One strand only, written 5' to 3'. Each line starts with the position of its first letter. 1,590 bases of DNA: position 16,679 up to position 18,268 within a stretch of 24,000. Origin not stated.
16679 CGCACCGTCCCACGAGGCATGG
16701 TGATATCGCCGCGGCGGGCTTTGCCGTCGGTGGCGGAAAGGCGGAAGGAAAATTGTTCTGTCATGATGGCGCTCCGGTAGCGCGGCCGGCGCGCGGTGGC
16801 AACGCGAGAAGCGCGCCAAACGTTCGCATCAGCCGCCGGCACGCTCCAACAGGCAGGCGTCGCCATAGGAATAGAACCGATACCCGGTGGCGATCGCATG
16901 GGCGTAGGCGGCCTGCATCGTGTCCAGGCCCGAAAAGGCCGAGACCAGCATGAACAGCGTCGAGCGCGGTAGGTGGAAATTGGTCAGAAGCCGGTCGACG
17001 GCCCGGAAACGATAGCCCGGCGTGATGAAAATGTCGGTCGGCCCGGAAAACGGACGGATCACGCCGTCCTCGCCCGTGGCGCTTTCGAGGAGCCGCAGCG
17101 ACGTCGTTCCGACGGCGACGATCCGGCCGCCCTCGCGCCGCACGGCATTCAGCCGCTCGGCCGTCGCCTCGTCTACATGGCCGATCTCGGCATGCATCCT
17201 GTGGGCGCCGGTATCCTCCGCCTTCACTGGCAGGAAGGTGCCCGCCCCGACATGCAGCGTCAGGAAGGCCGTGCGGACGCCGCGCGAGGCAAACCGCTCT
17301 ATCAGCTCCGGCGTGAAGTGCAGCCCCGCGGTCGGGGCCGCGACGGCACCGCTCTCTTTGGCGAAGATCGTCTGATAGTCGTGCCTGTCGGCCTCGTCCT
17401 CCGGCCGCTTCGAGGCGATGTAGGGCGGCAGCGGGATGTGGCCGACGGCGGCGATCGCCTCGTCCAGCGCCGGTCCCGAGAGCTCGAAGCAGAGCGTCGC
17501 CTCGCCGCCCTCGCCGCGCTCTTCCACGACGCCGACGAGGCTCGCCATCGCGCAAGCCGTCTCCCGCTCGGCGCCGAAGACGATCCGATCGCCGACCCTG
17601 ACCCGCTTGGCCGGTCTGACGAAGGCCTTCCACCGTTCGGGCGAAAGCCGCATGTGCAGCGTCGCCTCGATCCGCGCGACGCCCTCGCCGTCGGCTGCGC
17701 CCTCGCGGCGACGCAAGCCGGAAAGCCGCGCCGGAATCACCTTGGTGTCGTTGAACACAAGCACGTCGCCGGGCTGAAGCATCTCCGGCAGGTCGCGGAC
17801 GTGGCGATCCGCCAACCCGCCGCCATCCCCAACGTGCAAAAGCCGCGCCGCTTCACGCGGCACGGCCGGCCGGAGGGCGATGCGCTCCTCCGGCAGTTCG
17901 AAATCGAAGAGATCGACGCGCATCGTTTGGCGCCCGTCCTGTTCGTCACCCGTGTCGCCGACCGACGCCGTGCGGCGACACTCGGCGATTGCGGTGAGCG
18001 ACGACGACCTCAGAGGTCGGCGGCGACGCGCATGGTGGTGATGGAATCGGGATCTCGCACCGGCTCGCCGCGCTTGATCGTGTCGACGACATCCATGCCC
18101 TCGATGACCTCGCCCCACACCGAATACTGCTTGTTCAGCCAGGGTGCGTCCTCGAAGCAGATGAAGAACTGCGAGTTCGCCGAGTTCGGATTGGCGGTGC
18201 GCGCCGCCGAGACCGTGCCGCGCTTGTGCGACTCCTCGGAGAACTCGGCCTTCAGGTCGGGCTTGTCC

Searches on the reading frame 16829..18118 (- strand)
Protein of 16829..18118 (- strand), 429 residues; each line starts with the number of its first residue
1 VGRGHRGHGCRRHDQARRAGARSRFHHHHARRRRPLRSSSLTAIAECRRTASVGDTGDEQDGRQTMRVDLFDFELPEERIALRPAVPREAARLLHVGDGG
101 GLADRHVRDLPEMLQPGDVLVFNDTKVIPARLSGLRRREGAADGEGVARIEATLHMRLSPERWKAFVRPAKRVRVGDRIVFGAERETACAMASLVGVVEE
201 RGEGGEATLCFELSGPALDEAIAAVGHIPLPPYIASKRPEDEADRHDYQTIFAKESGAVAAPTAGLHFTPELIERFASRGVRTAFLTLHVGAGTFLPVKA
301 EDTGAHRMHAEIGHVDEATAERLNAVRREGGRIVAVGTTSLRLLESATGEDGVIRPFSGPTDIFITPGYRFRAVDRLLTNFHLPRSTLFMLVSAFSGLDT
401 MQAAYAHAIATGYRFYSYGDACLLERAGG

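Call 36: search_protein_families(library=pfam, proteins=[window:16829-18118:-], max_evalue=0.0001)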
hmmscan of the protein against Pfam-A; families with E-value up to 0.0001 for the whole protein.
window:16829-18118:- (429 aa): 1 family
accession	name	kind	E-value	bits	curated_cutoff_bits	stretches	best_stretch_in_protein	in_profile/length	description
PF02547.20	Queuosine_synth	-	5.4e-123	410.7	25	1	69-424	2-322/322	Queuosine biosynthesis protein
